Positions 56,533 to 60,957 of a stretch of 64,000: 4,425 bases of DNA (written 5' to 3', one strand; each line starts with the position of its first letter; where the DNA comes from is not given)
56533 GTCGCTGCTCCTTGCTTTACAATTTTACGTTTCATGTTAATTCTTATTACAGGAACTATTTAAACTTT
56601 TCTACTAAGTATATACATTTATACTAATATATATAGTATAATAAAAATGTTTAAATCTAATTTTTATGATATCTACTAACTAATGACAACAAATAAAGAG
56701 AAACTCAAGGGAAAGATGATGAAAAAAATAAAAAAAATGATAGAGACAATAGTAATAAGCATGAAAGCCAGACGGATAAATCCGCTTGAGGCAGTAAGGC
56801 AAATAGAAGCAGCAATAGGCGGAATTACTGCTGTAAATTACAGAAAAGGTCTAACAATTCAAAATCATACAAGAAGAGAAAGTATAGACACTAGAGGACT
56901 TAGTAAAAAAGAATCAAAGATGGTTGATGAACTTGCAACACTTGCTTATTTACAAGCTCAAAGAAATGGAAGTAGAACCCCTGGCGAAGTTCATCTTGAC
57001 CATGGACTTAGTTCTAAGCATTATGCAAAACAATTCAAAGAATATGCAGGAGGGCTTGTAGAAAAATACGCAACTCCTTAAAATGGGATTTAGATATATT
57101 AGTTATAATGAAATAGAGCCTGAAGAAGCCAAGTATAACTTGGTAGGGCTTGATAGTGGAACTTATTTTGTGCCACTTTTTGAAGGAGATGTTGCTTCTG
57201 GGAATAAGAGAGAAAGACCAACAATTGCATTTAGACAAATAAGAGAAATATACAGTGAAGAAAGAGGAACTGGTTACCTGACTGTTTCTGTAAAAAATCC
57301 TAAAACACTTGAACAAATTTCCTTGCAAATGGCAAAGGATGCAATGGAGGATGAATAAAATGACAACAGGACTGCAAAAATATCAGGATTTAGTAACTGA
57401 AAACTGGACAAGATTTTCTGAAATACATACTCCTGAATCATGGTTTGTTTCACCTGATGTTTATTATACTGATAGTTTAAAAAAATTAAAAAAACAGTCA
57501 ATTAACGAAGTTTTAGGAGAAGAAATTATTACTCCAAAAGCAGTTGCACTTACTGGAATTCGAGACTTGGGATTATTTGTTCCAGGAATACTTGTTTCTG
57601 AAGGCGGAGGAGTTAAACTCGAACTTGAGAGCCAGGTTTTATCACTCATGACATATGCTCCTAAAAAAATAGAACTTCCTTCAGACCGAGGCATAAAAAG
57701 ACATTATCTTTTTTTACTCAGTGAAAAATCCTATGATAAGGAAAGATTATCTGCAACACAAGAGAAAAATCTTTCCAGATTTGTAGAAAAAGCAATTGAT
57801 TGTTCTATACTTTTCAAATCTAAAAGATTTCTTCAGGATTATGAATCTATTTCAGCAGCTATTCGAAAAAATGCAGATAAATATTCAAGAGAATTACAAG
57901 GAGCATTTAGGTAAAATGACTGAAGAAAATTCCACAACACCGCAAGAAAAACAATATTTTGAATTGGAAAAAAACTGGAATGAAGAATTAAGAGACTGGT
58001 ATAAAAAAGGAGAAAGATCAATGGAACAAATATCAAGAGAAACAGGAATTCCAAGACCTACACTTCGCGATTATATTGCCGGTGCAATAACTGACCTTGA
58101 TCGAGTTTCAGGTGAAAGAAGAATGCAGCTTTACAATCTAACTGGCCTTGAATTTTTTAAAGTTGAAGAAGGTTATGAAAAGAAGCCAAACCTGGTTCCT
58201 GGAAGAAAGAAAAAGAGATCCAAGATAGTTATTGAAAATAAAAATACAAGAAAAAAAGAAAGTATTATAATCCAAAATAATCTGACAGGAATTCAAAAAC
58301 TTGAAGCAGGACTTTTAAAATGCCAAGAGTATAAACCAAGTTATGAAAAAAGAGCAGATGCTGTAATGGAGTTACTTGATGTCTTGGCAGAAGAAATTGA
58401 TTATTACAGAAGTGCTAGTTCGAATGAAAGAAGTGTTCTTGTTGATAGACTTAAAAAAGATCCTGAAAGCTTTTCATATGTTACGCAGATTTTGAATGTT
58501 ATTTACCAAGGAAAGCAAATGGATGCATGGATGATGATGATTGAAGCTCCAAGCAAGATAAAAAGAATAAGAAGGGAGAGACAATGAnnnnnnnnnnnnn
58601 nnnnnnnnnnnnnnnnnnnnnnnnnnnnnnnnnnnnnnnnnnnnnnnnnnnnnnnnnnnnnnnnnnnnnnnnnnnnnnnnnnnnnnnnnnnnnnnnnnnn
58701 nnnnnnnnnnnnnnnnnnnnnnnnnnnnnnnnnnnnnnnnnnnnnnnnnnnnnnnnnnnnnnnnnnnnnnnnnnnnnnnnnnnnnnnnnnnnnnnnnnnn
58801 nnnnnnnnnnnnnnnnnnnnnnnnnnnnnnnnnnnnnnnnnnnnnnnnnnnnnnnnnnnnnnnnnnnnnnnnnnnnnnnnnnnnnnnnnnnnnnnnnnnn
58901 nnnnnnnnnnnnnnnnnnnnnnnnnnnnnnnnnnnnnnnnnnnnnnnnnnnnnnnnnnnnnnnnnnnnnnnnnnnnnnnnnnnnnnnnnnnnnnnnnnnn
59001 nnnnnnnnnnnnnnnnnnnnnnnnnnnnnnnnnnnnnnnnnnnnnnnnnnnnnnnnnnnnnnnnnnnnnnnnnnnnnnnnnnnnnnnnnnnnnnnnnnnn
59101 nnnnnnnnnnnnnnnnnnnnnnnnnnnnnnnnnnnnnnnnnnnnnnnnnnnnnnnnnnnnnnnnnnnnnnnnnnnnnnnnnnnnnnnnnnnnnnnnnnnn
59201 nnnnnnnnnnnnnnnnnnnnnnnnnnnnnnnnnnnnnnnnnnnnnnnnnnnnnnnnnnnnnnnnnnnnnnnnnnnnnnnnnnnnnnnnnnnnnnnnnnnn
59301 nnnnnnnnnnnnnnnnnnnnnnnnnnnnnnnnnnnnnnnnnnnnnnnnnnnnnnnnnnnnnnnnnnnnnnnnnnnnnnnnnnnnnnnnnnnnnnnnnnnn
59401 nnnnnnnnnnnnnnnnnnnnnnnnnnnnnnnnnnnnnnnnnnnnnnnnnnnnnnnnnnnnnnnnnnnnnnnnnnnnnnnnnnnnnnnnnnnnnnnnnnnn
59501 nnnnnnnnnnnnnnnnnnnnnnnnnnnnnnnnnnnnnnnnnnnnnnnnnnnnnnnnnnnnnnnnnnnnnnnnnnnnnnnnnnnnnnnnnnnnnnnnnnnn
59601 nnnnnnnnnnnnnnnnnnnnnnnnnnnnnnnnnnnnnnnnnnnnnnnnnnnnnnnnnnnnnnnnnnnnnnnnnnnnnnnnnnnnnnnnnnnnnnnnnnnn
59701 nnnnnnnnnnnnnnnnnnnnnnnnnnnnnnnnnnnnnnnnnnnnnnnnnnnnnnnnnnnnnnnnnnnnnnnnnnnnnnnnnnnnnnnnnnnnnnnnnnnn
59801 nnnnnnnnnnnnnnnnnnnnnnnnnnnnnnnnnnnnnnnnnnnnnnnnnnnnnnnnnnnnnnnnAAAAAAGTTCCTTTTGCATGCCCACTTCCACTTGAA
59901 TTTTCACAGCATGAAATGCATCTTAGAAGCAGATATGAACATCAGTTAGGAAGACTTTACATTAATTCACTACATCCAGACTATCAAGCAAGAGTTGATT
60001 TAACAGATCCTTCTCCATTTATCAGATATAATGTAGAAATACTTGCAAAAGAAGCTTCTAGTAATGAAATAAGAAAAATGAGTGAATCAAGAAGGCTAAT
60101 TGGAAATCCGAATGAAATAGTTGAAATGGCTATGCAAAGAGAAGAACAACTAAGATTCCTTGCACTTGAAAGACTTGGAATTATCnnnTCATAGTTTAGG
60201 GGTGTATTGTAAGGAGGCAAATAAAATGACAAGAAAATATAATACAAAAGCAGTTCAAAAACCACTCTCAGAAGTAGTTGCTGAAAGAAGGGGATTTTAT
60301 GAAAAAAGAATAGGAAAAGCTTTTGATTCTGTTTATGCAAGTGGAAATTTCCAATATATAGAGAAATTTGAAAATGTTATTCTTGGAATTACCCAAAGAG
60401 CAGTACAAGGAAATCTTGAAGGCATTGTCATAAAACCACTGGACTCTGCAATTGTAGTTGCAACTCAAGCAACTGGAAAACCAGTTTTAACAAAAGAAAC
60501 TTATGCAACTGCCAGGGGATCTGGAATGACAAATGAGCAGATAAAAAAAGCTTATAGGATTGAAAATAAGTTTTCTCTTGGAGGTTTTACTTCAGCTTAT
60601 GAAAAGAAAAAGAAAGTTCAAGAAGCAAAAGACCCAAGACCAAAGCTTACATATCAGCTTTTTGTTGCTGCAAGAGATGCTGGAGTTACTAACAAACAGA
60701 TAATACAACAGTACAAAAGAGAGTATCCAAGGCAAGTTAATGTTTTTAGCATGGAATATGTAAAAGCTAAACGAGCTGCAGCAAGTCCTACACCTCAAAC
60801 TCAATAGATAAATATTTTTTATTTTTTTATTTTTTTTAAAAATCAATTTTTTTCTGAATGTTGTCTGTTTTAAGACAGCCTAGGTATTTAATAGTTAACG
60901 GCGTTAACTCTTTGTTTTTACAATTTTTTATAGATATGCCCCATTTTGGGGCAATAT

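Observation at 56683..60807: Six-gene translationally coupled operon of unknowns centred on a GHKL ATPase and an HTH protein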

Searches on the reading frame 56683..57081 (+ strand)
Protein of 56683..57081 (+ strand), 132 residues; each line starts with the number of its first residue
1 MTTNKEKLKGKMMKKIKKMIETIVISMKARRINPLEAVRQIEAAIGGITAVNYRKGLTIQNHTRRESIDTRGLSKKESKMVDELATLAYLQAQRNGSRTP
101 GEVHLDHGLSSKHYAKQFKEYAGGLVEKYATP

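Call 4: search_protein_families(library=pfam, proteins=[window:56683-57081:+], max_evalue=1)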
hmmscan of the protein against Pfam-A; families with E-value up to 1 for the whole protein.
window:56683-57081:+ (132 aa): 1 family
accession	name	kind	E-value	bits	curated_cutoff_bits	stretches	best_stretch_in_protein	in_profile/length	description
PF01996.21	F420_ligase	-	0.14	12.1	25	1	6-100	128-212/218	F420-0:Gamma-glutamyl ligase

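Call 5: search_protein_families(library=padloc, proteins=[window:56683-57081:+], max_evalue=1)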
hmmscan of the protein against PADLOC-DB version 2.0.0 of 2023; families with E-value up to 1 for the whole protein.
window:56683-57081:+ (132 aa): 0 families

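Call 6: search_protein_families(library=phrogs, proteins=[window:56683-57081:+], max_evalue=1)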
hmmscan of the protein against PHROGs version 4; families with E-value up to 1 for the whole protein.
window:56683-57081:+ (132 aa): 2 families
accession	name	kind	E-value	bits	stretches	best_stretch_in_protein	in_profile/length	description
phrog_38725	-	unknown function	0.12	13.6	1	36-58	51-73/83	-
phrog_16704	-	unknown function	0.32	12.1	1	9-53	17-61/105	-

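Call 7: search_protein_families(library=ncbifam, proteins=[window:56683-57081:+], max_evalue=1)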
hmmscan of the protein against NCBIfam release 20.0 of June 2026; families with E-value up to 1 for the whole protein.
window:56683-57081:+ (132 aa): 3 families
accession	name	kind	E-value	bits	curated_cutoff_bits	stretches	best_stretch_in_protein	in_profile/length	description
NF045971.1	conju_CD1110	equivalog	0.05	11.9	325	1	6-86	221-297/752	VirB4-like conjugal transfer ATPase, CD1110 family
NF004076.0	PRK05581.1-4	subfamily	0.051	12.8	165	1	12-69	70-127/221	ribulose-phosphate 3-epimerase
TIGR01900.1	dapE-gram_pos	equivalog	0.083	11.8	304.2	1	46-78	312-344/351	succinyl-diaminopimelate desuccinylase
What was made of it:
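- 56683..57081 (+): g1, 132 aa, unknown function; lineage-restricted accessory gene (true start may be Met-12/13). No family hits (calls 4-7).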

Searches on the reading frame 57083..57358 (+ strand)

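Call 4: search_protein_families(library=pfam, proteins=[window:57083-57358:+], max_evalue=1)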
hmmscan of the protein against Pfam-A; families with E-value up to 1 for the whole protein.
window:57083-57358:+ (91 aa): 2 families
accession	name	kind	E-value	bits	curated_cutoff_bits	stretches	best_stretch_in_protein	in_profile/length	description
PF18309.7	PAZ_3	-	0.17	12.9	27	1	43-79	4-40/88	Argonaute PAZ domain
PF22629.2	ACT_AHAS_ss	-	0.19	12.4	27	1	57-85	33-61/67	AHAS small subunit-like ACT domain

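Call 5: search_protein_families(library=padloc, proteins=[window:57083-57358:+], max_evalue=1)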
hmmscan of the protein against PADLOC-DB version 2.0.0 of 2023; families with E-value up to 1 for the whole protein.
window:57083-57358:+ (91 aa): 0 families

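Call 6: search_protein_families(library=phrogs, proteins=[window:57083-57358:+], max_evalue=1)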
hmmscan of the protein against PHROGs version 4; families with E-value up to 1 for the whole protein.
window:57083-57358:+ (91 aa): 1 family
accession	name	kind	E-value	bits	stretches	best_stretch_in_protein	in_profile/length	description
phrog_17162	-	unknown function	0.23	12.7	1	35-75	31-71/85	-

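Call 7: search_protein_families(library=ncbifam, proteins=[window:57083-57358:+], max_evalue=1)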
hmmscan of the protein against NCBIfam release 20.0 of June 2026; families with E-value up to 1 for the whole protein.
window:57083-57358:+ (91 aa): 0 families

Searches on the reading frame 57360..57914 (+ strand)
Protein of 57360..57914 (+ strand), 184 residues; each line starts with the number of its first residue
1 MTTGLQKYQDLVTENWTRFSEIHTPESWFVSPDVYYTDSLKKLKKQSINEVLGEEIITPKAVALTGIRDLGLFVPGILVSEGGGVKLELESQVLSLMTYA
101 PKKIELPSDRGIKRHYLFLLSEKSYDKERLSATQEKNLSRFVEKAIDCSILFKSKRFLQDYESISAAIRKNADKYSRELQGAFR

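Call 4: search_protein_families(library=pfam, proteins=[window:57360-57914:+], max_evalue=1)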
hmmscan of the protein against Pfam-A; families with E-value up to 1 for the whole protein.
window:57360-57914:+ (184 aa): 0 families

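Call 5: search_protein_families(library=padloc, proteins=[window:57360-57914:+], max_evalue=1)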
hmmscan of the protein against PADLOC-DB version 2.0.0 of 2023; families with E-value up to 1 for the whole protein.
window:57360-57914:+ (184 aa): 0 families

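Call 6: search_protein_families(library=phrogs, proteins=[window:57360-57914:+], max_evalue=1)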
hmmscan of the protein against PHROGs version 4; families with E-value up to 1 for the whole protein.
window:57360-57914:+ (184 aa): 2 families
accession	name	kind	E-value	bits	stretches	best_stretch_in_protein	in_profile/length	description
phrog_30613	-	unknown function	0.016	16.1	1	112-138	53-79/82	-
phrog_24290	-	unknown function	0.19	12.2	1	9-45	108-143/242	-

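Call 7: search_protein_families(library=ncbifam, proteins=[window:57360-57914:+], max_evalue=1)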
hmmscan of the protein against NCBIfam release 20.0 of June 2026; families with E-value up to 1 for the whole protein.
window:57360-57914:+ (184 aa): 0 families

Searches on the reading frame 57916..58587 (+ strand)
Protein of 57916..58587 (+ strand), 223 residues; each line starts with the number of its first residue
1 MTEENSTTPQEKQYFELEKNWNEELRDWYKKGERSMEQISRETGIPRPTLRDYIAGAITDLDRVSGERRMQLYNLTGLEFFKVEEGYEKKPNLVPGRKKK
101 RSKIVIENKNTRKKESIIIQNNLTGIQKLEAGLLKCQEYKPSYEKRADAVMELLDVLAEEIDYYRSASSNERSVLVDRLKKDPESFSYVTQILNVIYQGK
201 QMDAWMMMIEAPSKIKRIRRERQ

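Call 4: search_protein_families(library=pfam, proteins=[window:57916-58587:+], max_evalue=1)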
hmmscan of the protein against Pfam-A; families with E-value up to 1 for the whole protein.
window:57916-58587:+ (223 aa): 5 families
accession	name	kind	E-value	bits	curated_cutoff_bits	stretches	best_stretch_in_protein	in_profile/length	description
PF01381.28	HTH_3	-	0.0045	17.4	23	1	25-62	1-39/55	Helix-turn-helix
PF03255.19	ACCA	-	0.025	14.2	23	1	6-70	25-88/310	Acetyl co-enzyme A carboxylase carboxyltransferase-like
PF13518.12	HTH_28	-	0.05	14.2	25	1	28-55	8-34/52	Helix-turn-helix domain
PF20317.4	HTH_60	-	0.057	14.2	24.1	1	19-69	4-54/140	Helix-turn-helix domain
PF09339.16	HTH_IclR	-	0.2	11.9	22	1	35-54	20-39/52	IclR helix-turn-helix domain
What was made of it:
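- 57916..58587 (+): g4, 223 aa: Xre-type HTH (about residues 21-76), disordered basic linker, conserved all-helical C-terminal domain (about 125-212); putative DNA-binding adaptor of g5. HTH_3 E 0.0045 (call 4).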

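Call 5: search_protein_families(library=padloc, proteins=[window:57916-58587:+], max_evalue=1)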
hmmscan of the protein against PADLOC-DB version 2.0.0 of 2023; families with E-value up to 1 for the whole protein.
window:57916-58587:+ (223 aa): 2 families
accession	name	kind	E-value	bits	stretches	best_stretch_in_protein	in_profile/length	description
PDLC04133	mad1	-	0.0058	14.9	1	35-68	7-40/60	mads_1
PDLC03017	trypsin-like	-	0.013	12.1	1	147-185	514-552/611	-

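Call 6: search_protein_families(library=phrogs, proteins=[window:57916-58587:+], max_evalue=1)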
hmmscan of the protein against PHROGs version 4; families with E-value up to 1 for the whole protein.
window:57916-58587:+ (223 aa): 4 families
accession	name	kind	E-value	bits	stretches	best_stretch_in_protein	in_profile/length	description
phrog_9425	-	transcription regulation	0.011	16.5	1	19-57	6-43/72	transcriptional repressor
phrog_7545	-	DNA, RNA and nucleotide metabolism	0.048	14.8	1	22-103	7-82/160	HNH endonuclease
phrog_31891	-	unknown function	0.13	13.9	1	51-113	13-73/92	-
phrog_37613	-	other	0.25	11.3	1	143-206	261-325/394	MazG-like pyrophosphatase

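Call 7: search_protein_families(library=ncbifam, proteins=[window:57916-58587:+], max_evalue=1)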
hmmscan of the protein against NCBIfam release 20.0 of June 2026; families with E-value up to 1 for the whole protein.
window:57916-58587:+ (223 aa): 1 family
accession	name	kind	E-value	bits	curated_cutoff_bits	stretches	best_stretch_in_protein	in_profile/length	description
NF004344.0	PRK05724.1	equivalog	0.0058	15.9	357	1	6-70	29-92/319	acetyl-CoA carboxylase carboxyltransferase subunit alpha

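Call 17: find_homologous_proteins(query=window:57916-58587:+)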
Query window:57916-58587:+ (223 aa): 10 proteins with E <= 0.001 among 179 candidates.
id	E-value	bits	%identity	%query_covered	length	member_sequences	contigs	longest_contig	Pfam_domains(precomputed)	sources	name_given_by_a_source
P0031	3.5e-140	482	100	100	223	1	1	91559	-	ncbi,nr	ncbi:Uncharacterised protein [uncultured archaeon]|nr:Uncharacterised protein [uncultured archaeon]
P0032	1.0e-69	252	52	100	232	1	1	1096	-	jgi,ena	-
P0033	2.1e-57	212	53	90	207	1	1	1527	-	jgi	jgi:hypothetical protein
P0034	5.5e-53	198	51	91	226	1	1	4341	-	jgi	jgi:hypothetical protein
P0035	4.4e-52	195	41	91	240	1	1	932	-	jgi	jgi:hypothetical protein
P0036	5.6e-50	188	46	89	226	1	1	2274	-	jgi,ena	-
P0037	9.9e-50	187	47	93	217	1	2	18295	PF13560.13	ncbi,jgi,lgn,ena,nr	ncbi:MAG: helix-turn-helix domain-containing protein [Nanoarchaeota archaeon]|nr:helix-turn-helix do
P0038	1.2e-49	187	44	91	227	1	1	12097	-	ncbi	-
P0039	2.2e-47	179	43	90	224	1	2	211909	-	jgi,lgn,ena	-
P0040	6.1e-47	178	43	89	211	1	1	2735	-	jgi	-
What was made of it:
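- On Xre-type HTH (for g4): Homologue P0037 carries PF13560 (call 17).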

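Call 51: search_solved_structures(query=A2, max_evalue=5)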
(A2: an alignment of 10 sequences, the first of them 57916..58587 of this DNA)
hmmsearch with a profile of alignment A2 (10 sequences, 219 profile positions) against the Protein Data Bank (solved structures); distinct sequences matched with E-value up to 5: 3.
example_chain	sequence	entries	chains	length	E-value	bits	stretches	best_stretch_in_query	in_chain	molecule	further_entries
2kpj_A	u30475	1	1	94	0.041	16.8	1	4-52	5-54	SOS-response transcriptional repressor, LexA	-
2jva_A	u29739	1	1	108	0.57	13.1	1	129-152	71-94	Peptidyl-tRNA hydrolase domain protein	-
7ej6_B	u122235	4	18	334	0.61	13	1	29-83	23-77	HLJ1_G0016300.mRNA.1.CDS.1 | Meiotic recombination protein DMC1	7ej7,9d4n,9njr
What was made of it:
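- On Xre-type HTH (for g4): The PDB profile hit to an Xre-type 'LexA' repressor, 2kpj, has E 0.04 (call 51).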

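Call 55: predict_structure(alignment_id=A2)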
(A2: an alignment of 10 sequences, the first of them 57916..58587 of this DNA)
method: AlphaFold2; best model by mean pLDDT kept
length: 223 residues; sequences in the alignment: 10
mean_pLDDT: 62.8   pTM: 0.32
mean pLDDT of the five models: 62.8, 61.9, 61.6, 59.1, 58.1
residues with pLDDT >= 90: 0; 70-90: 102; 50-70: 43; < 50: 78
segments of 3 or more residues with pLDDT < 50: 1-18, 86-120, 200-223
pLDDT, mean of each block of 10 residues (from residue 1): 41 45 86 84 85 83 80 83 57 33 36 40 56 59 69 75 82 78 68 63 42 43 44
secondary structure, 60 per line:
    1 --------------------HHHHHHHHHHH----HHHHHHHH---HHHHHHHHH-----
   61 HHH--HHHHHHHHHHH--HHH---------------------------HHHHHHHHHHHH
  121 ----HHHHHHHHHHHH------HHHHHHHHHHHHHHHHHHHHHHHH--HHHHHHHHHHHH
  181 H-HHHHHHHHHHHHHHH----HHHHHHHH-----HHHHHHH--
elements in order: H21-31 H36-43 H47-55 H66-76 H109-120 H125-136 H143-166 H169-181 H183-197 H202-209 H215-221
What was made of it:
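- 57916..58587 (+): AF2 model in call 55.
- On Xre-type HTH (for g4): AF2 gives four to five short helices at residues 21-76 with pLDDT about 84 (call 55).
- Checked: It is supported by a confident 5-helix AF2 segment at residues 21-76 with pLDDT about 84 (call 55), and by the precomputed PF13560 hit on homologue P0037 (call 17).
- The g4 model is only moderately confident (pLDDT 62.8, call 55).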

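Call 83: search_protein_representatives(alignment_id=A2)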
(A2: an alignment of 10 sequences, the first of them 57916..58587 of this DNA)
Query: 10 sequences, 219 profile positions. Proteins with E-value up to 0.001 (for the whole library): 197; up to 1e-10: 80; up to 1e-30: 18. The best 150 are listed.
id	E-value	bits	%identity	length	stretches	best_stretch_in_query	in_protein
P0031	6.9e-91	320.2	-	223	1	5-218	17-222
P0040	1.4e-90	319.2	-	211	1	3-217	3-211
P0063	1.3e-83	296.4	-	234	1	5-218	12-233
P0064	4.4e-76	271.8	-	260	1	4-217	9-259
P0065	3.0e-72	259.2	-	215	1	2-218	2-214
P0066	8.6e-69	247.9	-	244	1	6-217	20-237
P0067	2.2e-67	243.4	-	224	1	5-217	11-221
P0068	7.4e-67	241.6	-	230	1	7-217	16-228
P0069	1.0e-65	237.9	-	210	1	1-218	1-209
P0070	2.7e-65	236.5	-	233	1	1-218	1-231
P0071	1.3e-56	208.1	-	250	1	4-217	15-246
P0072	3.6e-54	200.2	-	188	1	42-217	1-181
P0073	5.6e-54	199.5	-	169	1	1-164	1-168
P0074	8.8e-54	198.9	-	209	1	8-218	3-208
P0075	4.3e-53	196.6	-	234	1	4-216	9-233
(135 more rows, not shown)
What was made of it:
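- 57916..58587 (+): Family size: 197 representatives (call 83).
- The family is very rare and patchy (call 83). Rarity (call 83) is inconsistent with a general chaperone.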

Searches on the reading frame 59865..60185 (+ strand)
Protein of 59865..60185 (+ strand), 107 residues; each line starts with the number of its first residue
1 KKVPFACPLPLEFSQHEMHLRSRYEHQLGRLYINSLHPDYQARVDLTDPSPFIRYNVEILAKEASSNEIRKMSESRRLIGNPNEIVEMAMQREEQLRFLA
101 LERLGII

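Call 78: search_solved_structures(query=A4, max_evalue=10, show_alignments=2)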
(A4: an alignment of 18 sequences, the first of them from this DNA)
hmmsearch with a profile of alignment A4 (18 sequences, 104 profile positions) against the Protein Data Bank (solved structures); distinct sequences matched with E-value up to 10: 3.
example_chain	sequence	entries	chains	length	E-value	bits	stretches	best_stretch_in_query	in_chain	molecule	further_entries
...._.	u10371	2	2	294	0.4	14.1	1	33-100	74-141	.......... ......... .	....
1gcu_A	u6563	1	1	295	0.41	14.1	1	33-100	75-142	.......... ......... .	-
2xn0_A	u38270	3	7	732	2.3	11.6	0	35-73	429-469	ALPHA-GALACTOSIDASE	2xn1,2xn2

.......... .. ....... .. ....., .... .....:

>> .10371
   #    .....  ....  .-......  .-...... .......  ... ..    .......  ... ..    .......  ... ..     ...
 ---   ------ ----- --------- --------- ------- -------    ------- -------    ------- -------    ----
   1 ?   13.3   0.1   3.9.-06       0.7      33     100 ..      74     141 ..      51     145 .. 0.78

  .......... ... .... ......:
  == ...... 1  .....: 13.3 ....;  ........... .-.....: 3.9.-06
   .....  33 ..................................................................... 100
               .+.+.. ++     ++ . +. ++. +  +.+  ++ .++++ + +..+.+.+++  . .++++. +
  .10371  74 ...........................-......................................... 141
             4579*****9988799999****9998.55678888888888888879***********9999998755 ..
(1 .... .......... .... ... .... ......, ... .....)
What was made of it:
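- Tried and rejected: The g4 profile and the g5 C-terminal domain profile gave nothing significant (calls 51, 78).
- On MutL: The C-terminal domain profile finds no MutL in the PDB (call 78).
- Closest known: paraMORC / restriction-associated GHKL ATPases. Different: The C-terminal domain matches nothing known (call 78).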

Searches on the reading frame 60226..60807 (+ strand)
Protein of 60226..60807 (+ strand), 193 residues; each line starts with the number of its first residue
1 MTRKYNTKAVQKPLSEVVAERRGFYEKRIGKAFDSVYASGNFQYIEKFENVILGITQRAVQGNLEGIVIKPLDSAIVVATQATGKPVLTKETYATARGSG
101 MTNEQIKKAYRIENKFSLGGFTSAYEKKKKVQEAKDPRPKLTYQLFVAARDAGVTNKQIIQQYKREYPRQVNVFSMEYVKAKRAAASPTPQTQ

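Call 4: search_protein_families(library=pfam, proteins=[window:60226-60807:+], max_evalue=1)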
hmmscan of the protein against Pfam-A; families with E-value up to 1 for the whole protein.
window:60226-60807:+ (193 aa): 1 family
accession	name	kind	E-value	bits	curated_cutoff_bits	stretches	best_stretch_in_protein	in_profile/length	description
PF01466.24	Skp1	-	0.17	12.2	22.3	1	99-117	16-34/48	Skp1 family, dimerisation domain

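Call 5: search_protein_families(library=padloc, proteins=[window:60226-60807:+], max_evalue=1)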
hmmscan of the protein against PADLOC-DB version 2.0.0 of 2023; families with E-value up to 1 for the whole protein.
window:60226-60807:+ (193 aa): 0 families

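Call 6: search_protein_families(library=phrogs, proteins=[window:60226-60807:+], max_evalue=1)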
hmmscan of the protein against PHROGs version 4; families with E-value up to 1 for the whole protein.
window:60226-60807:+ (193 aa): 2 families
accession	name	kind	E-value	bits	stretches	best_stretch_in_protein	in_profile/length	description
phrog_21612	-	transcription regulation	0.032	13.7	1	69-116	248-295/600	RNA polymerase sigma factor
phrog_24603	-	unknown function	0.16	13.2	1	4-51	39-86/111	-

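Call 7: search_protein_families(library=ncbifam, proteins=[window:60226-60807:+], max_evalue=1)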
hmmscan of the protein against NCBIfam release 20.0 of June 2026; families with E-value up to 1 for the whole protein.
window:60226-60807:+ (193 aa): 1 family
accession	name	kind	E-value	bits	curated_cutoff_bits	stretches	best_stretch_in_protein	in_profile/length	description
NF050028.1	CldAdptActJ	equivalog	0.092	13.3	150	0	102-147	15-61/93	cold adaptation protein ActJcold adaptation protein ActJ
